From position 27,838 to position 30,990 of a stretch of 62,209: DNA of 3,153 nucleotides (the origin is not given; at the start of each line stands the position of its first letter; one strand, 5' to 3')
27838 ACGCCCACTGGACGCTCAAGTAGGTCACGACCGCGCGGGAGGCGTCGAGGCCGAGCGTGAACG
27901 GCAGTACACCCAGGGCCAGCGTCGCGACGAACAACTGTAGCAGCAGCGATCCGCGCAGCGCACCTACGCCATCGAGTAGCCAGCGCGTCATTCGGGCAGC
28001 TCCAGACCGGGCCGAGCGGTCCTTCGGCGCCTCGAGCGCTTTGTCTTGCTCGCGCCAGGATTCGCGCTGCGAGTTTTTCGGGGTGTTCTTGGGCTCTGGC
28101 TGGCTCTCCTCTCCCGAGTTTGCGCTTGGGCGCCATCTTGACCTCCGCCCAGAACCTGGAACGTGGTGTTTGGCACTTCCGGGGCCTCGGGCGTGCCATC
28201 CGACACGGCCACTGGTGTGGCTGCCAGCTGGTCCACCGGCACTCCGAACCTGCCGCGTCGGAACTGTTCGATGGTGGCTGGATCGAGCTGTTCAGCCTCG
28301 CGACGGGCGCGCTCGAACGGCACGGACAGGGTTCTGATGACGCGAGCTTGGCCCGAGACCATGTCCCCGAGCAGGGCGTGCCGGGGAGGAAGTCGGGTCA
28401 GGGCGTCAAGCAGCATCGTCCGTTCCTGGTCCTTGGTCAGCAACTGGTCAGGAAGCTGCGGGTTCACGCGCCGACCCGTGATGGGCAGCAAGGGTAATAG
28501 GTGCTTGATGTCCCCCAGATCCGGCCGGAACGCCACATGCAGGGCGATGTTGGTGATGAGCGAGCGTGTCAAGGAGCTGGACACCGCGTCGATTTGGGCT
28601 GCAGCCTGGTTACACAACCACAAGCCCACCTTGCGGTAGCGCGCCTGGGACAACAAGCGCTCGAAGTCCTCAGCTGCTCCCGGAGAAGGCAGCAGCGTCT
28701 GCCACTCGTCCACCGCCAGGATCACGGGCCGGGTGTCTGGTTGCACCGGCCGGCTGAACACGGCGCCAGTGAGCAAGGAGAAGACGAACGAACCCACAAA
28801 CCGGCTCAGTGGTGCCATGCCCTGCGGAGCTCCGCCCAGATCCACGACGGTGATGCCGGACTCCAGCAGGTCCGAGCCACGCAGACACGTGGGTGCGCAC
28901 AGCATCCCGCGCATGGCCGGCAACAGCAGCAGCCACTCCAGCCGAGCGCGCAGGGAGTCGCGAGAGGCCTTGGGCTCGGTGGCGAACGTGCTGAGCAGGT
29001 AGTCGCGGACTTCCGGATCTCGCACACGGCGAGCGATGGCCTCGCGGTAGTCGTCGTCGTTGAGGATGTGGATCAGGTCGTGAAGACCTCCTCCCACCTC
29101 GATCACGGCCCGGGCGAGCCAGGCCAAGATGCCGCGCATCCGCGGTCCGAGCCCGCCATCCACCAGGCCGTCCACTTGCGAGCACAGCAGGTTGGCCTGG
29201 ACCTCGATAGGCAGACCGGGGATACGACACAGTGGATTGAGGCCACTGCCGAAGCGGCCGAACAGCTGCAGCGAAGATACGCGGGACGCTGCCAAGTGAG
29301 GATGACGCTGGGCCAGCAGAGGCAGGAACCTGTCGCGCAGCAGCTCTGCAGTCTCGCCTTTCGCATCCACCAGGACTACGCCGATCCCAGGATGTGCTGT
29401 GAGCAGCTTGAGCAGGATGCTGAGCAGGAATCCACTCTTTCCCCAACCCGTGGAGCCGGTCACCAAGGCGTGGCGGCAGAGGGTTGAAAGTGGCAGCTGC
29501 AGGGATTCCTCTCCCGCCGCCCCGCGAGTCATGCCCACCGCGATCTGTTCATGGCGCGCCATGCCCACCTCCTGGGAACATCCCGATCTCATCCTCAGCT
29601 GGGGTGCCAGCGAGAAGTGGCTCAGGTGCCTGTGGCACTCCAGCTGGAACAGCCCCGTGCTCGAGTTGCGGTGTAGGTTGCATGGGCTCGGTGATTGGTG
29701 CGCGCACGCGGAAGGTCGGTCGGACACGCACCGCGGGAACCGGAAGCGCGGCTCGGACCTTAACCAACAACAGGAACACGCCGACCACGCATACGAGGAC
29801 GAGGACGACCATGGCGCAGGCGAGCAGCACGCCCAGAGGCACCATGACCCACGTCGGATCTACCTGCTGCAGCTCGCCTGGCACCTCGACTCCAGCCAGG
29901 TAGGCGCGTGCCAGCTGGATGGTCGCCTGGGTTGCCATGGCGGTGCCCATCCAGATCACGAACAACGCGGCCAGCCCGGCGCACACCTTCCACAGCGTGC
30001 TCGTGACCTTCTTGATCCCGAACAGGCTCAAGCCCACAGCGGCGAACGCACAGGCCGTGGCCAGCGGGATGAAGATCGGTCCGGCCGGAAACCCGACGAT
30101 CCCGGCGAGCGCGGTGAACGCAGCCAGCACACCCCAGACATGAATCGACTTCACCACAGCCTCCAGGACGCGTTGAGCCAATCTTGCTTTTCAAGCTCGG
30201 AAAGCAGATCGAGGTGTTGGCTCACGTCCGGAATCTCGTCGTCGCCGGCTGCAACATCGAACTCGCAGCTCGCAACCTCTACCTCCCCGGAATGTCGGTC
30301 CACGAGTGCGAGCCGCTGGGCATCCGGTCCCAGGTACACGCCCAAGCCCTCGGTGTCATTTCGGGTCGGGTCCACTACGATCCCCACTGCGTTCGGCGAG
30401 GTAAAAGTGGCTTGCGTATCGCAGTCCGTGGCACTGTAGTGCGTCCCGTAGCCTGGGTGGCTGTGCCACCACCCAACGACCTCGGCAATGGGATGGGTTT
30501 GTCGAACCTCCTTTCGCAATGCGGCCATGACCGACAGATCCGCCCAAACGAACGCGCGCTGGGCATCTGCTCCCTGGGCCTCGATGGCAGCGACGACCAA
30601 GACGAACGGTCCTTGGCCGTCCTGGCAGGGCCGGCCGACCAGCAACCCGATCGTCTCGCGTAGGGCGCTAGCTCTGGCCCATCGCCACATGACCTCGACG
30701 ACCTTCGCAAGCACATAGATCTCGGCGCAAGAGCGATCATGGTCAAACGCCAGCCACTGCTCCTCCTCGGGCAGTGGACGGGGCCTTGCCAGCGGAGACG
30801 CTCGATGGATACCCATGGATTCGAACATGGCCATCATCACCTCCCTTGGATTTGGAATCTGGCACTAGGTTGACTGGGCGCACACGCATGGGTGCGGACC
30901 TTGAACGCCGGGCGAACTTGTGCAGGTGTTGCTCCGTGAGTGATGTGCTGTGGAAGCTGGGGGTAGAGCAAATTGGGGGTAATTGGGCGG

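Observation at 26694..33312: E1 / ubiquitin-like / E2 / JAB cassette translationally chained to a DNA-transfer module (membrane protein, TraD/FtsK-like ATPase, Zn-ribbon, replication-relaxation)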

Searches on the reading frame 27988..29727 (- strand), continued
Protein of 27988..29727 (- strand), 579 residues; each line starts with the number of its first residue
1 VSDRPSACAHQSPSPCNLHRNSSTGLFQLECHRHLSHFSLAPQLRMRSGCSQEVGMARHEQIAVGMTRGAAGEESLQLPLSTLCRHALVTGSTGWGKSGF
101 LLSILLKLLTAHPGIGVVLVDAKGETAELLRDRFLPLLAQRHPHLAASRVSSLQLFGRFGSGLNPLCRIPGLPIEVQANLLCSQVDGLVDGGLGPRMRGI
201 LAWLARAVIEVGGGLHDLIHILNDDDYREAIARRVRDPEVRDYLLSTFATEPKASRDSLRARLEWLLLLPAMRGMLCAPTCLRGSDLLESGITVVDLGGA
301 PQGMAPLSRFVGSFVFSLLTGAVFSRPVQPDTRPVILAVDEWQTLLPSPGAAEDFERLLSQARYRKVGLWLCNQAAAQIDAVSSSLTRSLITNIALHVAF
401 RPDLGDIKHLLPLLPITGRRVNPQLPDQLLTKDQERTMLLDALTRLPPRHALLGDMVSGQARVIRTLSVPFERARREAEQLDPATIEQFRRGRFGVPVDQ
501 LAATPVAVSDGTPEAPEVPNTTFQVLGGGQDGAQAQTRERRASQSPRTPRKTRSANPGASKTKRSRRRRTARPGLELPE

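Call 103: search_protein_families(library=phrogs, proteins=[window:27988-29562:-], max_evalue=0.001)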
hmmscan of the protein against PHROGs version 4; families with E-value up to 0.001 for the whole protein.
window:27988-29562:- (524 aa): 4 families
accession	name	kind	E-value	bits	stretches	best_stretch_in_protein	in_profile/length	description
phrog_7035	-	unknown function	1.5e-11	44.4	1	6-76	188-258/969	-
phrog_5156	-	unknown function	6.2e-08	32.2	1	27-348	409-723/824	-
phrog_2666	-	head and packaging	0.00012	21.9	0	273-326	417-470/555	terminase large subunit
phrog_1358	-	moron, auxiliary metabolic gene and host takeover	0.00026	19.6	1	29-70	603-646/1382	FtsK/SpoIIIE-like protein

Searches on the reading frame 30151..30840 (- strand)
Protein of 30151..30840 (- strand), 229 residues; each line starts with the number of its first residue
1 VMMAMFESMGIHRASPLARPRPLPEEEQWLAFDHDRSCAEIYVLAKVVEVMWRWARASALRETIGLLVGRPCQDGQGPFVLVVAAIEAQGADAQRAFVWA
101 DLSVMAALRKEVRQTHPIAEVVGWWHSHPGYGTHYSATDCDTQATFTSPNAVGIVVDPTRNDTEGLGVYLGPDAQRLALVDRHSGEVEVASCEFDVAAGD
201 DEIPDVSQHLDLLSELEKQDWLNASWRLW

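Call 3: search_protein_families(library=pfam, proteins=[window:30151-30840:-], max_evalue=0.1)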
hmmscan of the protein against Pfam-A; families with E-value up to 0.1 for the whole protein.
window:30151-30840:- (229 aa): 2 families
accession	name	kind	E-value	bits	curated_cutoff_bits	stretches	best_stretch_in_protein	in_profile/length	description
PF14464.11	Prok-JAB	-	2.7e-10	40.6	25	1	45-144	2-91/114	Prokaryotic homologs of the JAB domain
PF01398.27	JAB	-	1e-08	35.4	22.5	1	42-147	7-112/117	JAB1/Mov34/MPN/PAD-1 ubiquitin protease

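Call 4: search_protein_families(library=padloc, proteins=[window:30151-30840:-], max_evalue=0.1)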
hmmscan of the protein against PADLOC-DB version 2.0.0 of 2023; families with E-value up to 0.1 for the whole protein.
window:30151-30840:- (229 aa): 22 families
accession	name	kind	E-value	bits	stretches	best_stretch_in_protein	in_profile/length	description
PDLC00887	JAB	-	1.2e-06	26.6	1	35-142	10-116/160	JAB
PDLC00890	JAB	-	3.3e-06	24.7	1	34-145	5-114/157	JAB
PDLC00894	JAB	-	3.5e-06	25.2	1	38-141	12-116/158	JAB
PDLC00889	JAB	-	4.9e-06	24.2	1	37-142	16-119/168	JAB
PDLC00893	JAB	-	2.5e-05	22.3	1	43-144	5-106/157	JAB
PDLC00902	JAB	-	3.4e-05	21.6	1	37-141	12-115/159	JAB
PDLC00905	JAB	-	5.3e-05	21.4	1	43-142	5-104/154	JAB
PDLC00909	JAB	-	5.6e-05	20.9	1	46-141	25-120/168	JAB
PDLC00908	JAB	-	7e-05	20.7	1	44-143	23-122/168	JAB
PDLC00827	E1-E2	-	9.5e-05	18.9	1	33-144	557-667/711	E1-E2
PDLC00896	JAB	-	0.00013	19.7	1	39-143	11-115/159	JAB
PDLC00904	JAB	-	0.00025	19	1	47-147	13-108/170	JAB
PDLC00899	JAB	-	0.00027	18.7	1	39-150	15-122/160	JAB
PDLC00900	JAB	-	0.00082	17.5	1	61-140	34-108/159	JAB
PDLC00891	JAB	-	0.0012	16.3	1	31-144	3-112/159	JAB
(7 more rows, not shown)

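Call 27: search_protein_families(library=ncbifam, proteins=[window:30151-30837:-], max_evalue=0.1)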
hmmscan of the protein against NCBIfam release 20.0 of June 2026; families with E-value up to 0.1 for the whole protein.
window:30151-30837:- (228 aa): 3 families
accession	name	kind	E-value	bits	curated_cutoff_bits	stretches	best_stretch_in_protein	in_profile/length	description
NF058523.1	6A-MBL_cap2_3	equivalog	1.9e-08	33.3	320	1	34-146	539-651/665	anti-phage 6A-MBL system cap2_3 protein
NF041370.1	desamp_Halo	equivalog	6.1e-06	26.1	130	1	45-158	6-112/133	desampylase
TIGR02256.1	ICE_VC0181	hypoth_equivalog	0.021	14.7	127.6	1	51-154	7-110/131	conserved hypothetical protein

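Call 56: search_solved_structures(query=window:30154-30837:-, max_evalue=0.1)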
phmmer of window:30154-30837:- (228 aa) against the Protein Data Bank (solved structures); distinct sequences matched with E-value up to 0.1: 38.
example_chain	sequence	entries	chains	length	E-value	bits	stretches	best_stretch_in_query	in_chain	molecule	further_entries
4f7o_A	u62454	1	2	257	4.7e-12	49.7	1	28-164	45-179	COP9 signalosome complex subunit 5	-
5jog_A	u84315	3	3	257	4.7e-12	49.7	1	28-164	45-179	COP9 signalosome complex subunit 5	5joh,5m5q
6r7f_E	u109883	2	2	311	7.4e-12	49.1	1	28-164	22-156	COP9 signalosome complex subunit 5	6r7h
4wsn_E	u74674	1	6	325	7.8e-12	49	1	28-164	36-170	COP9 signalosome complex subunit 5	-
4d18_E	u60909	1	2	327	8e-12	49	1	28-164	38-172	COP9 SIGNALOSOME COMPLEX SUBUNIT 5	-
4d10_E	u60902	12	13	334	8.3e-12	48.9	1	28-164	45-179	COP9 SIGNALOSOME COMPLEX SUBUNIT 5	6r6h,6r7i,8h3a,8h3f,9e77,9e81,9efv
9e5z_E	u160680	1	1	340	8.7e-12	48.9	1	28-164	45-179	COP9 signalosome complex subunit 5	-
6fju_A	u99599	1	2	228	1.2e-11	48.5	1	38-158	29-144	26S proteasome regulatory subunit N11-like protein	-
6fjv_A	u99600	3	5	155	1.3e-11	48.3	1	40-158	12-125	26S proteasome regulatory subunit N11-like protein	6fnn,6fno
9qo4_E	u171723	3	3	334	2.2e-11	47.6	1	28-164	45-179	COP9 signalosome complex subunit 5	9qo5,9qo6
5u4p_B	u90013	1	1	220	9.7e-11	45.4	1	38-160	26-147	26S proteasome regulatory subunit RPN11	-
5w83_B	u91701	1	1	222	9.8e-11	45.4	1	38-160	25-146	Ubiquitin carboxyl-terminal hydrolase RPN11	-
4ocl_B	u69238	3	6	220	9.8e-11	45.4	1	38-160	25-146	26S proteasome regulatory subunit RPN11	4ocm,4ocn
4owp_B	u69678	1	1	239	1.1e-10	45.3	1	37-160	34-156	26S proteasome regulatory subunit RPN11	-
4o8x_B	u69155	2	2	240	1.2e-10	45.2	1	38-160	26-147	26S proteasome regulatory subunit RPN11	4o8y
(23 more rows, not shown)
